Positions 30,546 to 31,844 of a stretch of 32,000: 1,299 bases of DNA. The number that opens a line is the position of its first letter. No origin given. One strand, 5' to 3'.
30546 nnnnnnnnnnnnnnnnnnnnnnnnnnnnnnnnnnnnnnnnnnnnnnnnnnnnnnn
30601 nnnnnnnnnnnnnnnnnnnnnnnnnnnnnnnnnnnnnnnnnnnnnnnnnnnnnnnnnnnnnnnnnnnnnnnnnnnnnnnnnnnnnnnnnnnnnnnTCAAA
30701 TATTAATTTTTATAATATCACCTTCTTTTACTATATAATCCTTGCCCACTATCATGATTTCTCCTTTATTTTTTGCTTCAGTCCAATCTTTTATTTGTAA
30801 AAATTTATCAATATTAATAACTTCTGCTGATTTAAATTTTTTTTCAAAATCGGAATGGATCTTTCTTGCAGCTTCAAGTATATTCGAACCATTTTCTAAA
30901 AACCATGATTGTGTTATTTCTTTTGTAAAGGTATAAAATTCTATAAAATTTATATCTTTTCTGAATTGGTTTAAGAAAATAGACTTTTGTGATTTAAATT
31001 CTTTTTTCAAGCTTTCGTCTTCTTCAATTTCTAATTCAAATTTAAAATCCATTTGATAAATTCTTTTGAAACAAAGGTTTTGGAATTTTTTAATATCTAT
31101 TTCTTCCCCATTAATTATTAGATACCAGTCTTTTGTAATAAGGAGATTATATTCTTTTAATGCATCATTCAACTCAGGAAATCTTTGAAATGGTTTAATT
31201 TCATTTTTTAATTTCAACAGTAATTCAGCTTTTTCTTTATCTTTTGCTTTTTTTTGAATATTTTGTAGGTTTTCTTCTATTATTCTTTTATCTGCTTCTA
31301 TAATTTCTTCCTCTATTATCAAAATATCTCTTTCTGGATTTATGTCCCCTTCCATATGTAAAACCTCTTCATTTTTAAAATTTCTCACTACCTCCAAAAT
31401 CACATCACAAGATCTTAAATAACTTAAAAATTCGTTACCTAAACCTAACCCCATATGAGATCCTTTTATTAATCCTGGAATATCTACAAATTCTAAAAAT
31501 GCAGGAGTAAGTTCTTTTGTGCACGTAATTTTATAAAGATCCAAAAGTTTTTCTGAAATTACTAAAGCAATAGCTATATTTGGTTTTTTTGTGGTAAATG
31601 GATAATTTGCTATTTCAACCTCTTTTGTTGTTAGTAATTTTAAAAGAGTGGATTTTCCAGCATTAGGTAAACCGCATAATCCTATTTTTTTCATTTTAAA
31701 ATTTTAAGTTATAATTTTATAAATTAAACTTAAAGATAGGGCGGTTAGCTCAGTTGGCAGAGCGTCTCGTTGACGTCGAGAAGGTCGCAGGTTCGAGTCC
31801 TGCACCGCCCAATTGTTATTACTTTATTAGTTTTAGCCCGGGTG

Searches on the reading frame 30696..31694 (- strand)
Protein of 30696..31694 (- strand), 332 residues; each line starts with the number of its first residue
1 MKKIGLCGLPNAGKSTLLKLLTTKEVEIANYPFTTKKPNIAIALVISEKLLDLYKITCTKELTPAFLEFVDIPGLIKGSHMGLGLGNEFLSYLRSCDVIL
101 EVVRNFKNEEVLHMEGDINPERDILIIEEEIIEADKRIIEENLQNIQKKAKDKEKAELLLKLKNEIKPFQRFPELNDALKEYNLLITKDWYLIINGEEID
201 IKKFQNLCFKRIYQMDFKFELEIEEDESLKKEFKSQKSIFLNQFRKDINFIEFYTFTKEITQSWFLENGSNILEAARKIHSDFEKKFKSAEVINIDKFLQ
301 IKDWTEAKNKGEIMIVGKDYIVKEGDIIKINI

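Call 14: search_protein_families(library=pfam, proteins=[window:30696-31694:-], max_evalue=0.00001)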
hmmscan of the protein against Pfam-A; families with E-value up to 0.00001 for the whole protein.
window:30696-31694:- (332 aa): 3 families
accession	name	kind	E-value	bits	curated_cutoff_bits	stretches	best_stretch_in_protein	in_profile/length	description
PF06071.19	YchF-GTPase_C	-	1.5e-23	83.1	27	1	251-331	2-82/84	Protein of unknown function (DUF933)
PF01926.29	MMR_HSR1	-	4.7e-19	69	21.9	1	3-115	1-86/113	50S ribosome-binding GTPase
PF02824.27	TGS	-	3.3e-06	27.5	22.2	1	266-330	13-58/60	TGS domain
